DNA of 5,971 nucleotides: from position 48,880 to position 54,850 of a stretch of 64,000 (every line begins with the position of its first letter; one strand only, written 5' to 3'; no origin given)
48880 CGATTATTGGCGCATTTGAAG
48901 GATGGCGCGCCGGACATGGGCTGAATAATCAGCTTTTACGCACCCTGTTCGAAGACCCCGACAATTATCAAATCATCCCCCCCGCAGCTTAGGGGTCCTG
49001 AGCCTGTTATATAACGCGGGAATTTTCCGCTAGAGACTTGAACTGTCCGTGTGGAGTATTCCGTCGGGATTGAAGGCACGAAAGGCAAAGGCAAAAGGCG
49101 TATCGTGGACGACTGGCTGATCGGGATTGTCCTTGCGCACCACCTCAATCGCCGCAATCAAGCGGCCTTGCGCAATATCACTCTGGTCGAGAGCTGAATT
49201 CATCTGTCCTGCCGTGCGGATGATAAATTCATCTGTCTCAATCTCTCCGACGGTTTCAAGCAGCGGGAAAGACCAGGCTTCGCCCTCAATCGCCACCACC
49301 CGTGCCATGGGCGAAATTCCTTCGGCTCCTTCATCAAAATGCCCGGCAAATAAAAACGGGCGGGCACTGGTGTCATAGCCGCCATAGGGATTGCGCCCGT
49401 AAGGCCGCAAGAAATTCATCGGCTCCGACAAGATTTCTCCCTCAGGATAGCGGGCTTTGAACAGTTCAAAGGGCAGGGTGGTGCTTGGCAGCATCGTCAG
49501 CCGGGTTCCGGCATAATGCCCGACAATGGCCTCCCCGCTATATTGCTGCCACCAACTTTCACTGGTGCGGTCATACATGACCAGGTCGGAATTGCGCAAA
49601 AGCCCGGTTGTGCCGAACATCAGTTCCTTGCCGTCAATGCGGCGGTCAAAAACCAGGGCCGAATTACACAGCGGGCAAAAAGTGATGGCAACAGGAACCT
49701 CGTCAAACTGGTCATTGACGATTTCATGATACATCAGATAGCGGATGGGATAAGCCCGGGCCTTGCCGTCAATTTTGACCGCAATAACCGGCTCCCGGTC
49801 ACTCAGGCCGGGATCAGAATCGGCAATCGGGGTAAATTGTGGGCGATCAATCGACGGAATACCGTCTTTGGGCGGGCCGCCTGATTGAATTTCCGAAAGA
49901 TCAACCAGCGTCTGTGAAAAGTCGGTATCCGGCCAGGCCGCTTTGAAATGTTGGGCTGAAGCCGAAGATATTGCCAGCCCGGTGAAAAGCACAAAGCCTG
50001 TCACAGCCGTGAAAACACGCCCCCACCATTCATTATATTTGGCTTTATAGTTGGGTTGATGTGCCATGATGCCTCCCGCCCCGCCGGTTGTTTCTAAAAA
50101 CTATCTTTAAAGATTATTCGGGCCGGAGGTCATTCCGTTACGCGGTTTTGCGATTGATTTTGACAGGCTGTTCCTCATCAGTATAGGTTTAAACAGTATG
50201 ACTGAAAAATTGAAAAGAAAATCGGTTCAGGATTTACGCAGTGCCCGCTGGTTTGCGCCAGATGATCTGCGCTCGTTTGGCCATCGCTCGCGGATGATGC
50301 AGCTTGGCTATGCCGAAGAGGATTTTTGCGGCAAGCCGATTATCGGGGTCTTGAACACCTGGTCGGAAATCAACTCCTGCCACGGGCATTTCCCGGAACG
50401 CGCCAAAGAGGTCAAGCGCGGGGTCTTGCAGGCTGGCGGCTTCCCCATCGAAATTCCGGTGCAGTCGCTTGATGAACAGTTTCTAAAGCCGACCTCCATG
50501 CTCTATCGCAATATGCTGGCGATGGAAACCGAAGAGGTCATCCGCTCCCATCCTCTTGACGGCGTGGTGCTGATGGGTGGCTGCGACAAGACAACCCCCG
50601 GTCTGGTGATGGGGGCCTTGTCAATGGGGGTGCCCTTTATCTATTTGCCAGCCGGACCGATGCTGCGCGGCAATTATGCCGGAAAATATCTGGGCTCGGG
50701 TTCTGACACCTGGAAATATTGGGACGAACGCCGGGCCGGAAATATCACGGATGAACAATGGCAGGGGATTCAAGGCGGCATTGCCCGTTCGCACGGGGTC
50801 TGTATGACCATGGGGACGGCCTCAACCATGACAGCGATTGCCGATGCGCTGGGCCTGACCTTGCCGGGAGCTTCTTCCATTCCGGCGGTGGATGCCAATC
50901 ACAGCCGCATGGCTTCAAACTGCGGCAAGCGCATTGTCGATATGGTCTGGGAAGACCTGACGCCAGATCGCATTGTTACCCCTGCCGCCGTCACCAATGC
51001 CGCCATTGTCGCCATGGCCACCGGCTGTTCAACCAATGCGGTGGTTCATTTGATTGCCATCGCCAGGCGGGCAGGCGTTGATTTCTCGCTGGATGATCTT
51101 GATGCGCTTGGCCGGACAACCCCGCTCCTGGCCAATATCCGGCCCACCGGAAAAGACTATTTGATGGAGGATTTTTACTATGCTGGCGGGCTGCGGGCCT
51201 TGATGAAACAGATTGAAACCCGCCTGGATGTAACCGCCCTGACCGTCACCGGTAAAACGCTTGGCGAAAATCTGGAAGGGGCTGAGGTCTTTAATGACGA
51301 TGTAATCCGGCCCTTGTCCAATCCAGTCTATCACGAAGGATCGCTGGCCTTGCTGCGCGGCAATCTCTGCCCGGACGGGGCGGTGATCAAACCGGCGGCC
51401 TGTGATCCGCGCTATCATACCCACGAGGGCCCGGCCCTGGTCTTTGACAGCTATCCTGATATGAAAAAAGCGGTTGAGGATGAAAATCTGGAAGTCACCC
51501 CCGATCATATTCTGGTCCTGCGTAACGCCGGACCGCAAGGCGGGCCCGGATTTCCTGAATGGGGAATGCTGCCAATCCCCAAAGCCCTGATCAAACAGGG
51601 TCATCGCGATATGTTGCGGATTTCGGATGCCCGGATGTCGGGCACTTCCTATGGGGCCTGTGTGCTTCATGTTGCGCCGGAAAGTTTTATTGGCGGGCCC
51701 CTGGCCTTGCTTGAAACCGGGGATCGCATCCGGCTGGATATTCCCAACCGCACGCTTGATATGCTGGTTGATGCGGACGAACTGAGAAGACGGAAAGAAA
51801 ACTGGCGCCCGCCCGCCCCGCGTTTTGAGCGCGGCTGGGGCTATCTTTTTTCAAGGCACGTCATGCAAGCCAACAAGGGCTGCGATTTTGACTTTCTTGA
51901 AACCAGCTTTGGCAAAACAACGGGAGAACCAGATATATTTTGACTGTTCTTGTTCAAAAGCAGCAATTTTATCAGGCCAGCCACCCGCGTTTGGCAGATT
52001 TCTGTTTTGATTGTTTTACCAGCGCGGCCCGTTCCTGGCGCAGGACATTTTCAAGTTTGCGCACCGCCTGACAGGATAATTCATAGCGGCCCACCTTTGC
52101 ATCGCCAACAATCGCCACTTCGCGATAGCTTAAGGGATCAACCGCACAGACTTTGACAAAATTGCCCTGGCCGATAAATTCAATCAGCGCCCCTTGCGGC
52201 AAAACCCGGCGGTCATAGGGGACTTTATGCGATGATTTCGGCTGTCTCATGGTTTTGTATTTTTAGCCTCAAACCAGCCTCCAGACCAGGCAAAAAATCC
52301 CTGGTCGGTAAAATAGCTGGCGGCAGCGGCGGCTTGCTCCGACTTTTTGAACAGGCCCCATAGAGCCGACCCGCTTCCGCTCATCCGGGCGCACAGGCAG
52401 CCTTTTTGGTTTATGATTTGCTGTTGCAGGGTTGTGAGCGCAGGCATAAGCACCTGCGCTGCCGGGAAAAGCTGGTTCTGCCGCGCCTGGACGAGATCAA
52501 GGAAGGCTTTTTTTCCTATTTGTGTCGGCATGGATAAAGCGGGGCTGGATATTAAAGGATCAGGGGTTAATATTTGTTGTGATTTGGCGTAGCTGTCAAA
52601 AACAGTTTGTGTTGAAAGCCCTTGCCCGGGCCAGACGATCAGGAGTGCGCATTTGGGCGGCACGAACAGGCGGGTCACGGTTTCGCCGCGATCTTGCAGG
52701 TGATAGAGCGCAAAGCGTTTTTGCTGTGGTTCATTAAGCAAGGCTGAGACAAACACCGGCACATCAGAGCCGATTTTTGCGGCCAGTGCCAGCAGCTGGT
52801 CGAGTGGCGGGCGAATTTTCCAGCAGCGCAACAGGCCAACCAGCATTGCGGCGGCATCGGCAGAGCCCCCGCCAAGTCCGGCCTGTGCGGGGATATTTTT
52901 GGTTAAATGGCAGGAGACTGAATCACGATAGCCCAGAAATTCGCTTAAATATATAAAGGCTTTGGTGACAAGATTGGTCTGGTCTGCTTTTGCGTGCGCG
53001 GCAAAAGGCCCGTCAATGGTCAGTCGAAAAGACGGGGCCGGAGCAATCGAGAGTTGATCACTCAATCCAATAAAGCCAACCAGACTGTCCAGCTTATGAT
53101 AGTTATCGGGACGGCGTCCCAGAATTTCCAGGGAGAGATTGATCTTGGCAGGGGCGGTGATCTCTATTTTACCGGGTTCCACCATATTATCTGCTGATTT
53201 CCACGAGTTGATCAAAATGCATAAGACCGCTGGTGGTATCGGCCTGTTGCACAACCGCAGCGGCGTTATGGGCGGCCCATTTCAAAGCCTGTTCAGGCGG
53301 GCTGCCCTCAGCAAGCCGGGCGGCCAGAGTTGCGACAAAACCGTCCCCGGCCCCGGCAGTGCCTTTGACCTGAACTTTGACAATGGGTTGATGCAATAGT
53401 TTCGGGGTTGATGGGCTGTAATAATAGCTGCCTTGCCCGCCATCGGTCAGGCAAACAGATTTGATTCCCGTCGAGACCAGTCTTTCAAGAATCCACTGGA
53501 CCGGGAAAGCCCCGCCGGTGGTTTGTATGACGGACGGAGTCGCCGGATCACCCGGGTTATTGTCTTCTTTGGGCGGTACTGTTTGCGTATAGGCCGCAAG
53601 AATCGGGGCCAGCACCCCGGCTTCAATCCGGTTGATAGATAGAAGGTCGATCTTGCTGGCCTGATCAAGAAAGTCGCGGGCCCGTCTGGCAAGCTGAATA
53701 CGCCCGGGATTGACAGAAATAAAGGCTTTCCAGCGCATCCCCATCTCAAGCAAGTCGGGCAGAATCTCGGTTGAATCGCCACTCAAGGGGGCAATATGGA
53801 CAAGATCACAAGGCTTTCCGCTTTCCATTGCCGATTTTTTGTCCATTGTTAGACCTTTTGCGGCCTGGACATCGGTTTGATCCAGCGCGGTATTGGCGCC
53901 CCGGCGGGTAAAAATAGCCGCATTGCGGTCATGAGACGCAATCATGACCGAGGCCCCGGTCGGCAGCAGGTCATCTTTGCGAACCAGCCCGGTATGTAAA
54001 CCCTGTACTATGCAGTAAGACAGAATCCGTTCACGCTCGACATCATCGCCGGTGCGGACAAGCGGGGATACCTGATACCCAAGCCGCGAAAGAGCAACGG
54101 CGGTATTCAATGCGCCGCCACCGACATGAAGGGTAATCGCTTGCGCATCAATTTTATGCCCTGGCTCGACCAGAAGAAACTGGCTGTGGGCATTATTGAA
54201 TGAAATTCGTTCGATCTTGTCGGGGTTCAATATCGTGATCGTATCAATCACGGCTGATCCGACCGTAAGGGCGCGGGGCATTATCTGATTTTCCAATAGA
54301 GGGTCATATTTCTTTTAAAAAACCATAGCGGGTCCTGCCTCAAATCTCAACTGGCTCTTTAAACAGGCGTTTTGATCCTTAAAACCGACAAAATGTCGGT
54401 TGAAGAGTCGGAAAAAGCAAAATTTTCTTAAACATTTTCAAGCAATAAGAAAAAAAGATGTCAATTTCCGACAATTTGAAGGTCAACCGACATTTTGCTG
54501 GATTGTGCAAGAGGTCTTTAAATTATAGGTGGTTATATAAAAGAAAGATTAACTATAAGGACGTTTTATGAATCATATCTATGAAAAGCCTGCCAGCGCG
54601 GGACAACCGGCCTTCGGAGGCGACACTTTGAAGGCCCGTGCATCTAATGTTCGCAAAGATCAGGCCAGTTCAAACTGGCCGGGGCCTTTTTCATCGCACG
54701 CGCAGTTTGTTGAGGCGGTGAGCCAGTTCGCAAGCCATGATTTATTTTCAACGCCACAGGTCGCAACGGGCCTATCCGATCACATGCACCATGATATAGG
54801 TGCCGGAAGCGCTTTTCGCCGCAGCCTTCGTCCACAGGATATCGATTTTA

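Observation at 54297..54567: Operator-like array of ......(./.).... sites in the divergent promoter feeding the SznF-like operon and the PfkB-ispE operon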

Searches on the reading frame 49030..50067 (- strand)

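Call 6: search_protein_families(library=pfam, proteins=[window:49030-50067:-])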
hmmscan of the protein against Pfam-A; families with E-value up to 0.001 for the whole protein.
window:49030-50067:- (345 aa): 1 family
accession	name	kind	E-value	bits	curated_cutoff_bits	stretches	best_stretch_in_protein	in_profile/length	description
PF11376.13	DUF3179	-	9.8e-82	275.1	27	1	67-335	1-291/292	Protein of unknown function (DUF3179)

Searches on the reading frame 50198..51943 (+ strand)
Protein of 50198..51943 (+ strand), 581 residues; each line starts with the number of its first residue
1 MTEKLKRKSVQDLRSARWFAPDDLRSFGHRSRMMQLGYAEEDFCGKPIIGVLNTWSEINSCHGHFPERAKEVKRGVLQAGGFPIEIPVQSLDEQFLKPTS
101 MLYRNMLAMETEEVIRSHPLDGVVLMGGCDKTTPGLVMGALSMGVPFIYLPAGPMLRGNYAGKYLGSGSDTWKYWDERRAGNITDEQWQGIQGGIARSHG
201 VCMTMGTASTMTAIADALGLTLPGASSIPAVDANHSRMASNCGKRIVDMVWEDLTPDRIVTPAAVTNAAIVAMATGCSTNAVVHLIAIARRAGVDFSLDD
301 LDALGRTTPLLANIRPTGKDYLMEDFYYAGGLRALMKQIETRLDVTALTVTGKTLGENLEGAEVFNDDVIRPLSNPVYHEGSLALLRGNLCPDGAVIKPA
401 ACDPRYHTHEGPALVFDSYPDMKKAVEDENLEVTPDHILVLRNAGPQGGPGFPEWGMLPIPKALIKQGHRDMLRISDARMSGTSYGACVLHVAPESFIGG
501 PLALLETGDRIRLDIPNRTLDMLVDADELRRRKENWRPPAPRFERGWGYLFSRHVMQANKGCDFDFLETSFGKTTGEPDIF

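Call 6: search_protein_families(library=pfam, proteins=[window:50198-51943:+])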
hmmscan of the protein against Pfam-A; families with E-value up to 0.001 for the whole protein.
window:50198-51943:+ (581 aa): 2 families
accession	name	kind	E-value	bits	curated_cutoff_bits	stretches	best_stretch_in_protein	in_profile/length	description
PF00920.27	ILVD_EDD_N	-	2.7e-104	349.2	27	1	46-358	1-316/316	Dihydroxy-acid/6-phosphogluconate dehydratase N-terminal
PF24877.1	ILV_EDD_C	-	4.5e-64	215.8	27.7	1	368-562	1-191/191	Dihydroxy-acid/6-phosphogluconate dehydratase C-terminal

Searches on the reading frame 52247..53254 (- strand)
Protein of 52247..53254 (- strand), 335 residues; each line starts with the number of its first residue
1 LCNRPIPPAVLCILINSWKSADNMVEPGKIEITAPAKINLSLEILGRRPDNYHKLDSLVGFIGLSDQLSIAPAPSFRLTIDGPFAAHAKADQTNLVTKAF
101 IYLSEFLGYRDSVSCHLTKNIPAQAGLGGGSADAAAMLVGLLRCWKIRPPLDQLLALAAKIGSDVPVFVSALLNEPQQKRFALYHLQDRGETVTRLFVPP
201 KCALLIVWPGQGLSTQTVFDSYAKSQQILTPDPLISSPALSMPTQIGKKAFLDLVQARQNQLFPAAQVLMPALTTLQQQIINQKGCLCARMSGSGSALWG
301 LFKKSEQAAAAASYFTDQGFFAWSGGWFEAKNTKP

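Call 6: search_protein_families(library=pfam, proteins=[window:52247-53254:-])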
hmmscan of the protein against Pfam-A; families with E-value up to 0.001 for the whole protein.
window:52247-53254:- (335 aa): 2 families
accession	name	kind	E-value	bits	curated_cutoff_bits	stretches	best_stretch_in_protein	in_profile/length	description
PF00288.32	GHMP_kinases_N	-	2.4e-14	53.7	22.3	1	94-169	1-84/87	GHMP kinases N terminal domain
PF08544.19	GHMP_kinases_C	-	3.3e-08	34.3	21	1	259-317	21-81/85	GHMP kinases C terminal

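Call 56: search_protein_families(library=ncbifam, proteins=[window:52247-53254:-], max_evalue=0.00001)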
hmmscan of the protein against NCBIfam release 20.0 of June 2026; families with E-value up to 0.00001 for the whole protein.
window:52247-53254:- (335 aa): 9 families
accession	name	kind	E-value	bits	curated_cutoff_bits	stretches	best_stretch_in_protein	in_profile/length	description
NF011202.0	PRK14608.1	equivalog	4.2e-65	219.9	204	1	28-317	8-280/294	4-(cytidine 5'-diphospho)-2-C-methyl-D-erythritol kinase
TIGR00154.1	ispE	equivalog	1.9e-43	149.1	138.7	1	30-309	3-265/294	4-(cytidine 5'-diphospho)-2-C-methyl-D-erythritol kinase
NF002870.0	PRK03188.1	equivalog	2e-43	148.3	286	1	24-319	5-287/310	4-(cytidine 5'-diphospho)-2-C-methyl-D-erythritol kinase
NF011205.0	PRK14611.1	equivalog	5.6e-27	94.9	364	1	31-312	3-262/275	4-(cytidine 5'-diphospho)-2-C-methyl-D-erythritol kinase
NF011207.0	PRK14613.1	equivalog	1.9e-23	83.2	359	1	34-308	3-276/297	4-(cytidine 5'-diphospho)-2-C-methyl-D-erythritol kinase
NF003216.0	PRK04181.1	equivalog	2.4e-23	83.2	191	1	34-299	5-251/257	4-(cytidine 5'-diphospho)-2-C-methyl-D-erythritol kinase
NF004568.0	PRK05905.1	equivalog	2.6e-10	40.4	321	1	36-229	10-195/261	4-(cytidine 5'-diphospho)-2-C-methyl-D-erythritol kinase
TIGR00191.1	thrB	equivalog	5.2e-09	35.4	168.25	0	89-140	56-108/304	homoserine kinase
NF002288.1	PRK01212.1-4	equivalog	1.7e-07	30.6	194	0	90-159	54-123/303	homoserine kinase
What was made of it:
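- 52247..53185 (-): ispE (4-diphosphocytidyl-2-C-methyl-D-erythritol kinase), downstream of pfkB. It is not part of the conserved system. NCBIfam NF011202, 219.9 bits against a cut-off of 204 (call 56).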

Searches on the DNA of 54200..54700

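Call 11: search_rna_families(source=window, start=54200, end=54700, threshold=evalue, max_evalue=10)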
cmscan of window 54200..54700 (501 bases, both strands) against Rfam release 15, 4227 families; matches with E-value up to 10: 9.
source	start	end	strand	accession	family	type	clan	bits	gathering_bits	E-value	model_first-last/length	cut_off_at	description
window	54398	54452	+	RF02418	Spd-sr07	Gene; sRNA;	-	17.8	55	3.9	1-63/63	no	Streptococcus sRNA Spd-sr07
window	54371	54441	-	RF01288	snoR31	Gene; snRNA; snoRNA; CD-box;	-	17.1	44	5.4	1-93/93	no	Small nucleolar RNA snoR31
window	54390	54498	+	RF03621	MIR4245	Gene; miRNA;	-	16.9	74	3.5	1-128/128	no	MIR4245 microRNA precursor family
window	54365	54465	+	RF02550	RnaG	Gene; sRNA;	-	16.6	153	4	1-120/120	no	RnaG sRNA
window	54401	54477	-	RF03323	mir-3613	Gene; miRNA;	-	16.4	91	1.4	1-86/86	no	mir-3613 microRNA precursor family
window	54407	54472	+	RF00376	HIV_GSL3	Cis-reg;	-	16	42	5.3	1-84/84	no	HIV gag stem loop 3 (GSL3)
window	54383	54503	-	RF04156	MIR2670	Gene; miRNA;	-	13.9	117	2.2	1-200/200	no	MIR2670 microRNA precursor family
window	54632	54694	+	RF02499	Atu_C4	Gene; sRNA;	-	13.1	80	8.5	1-70/70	no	Rhizobiales sRNA Atu_C4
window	54631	54687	-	RF01833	astro_FSE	Cis-reg; frameshift_element;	-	10.4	70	7.2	1-55/55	no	ribosomal frameshift site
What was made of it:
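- On Known cis-regulatory RNA (Rfam): In 54200-54700 there were only chance-level hits with E>1 (call 11).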
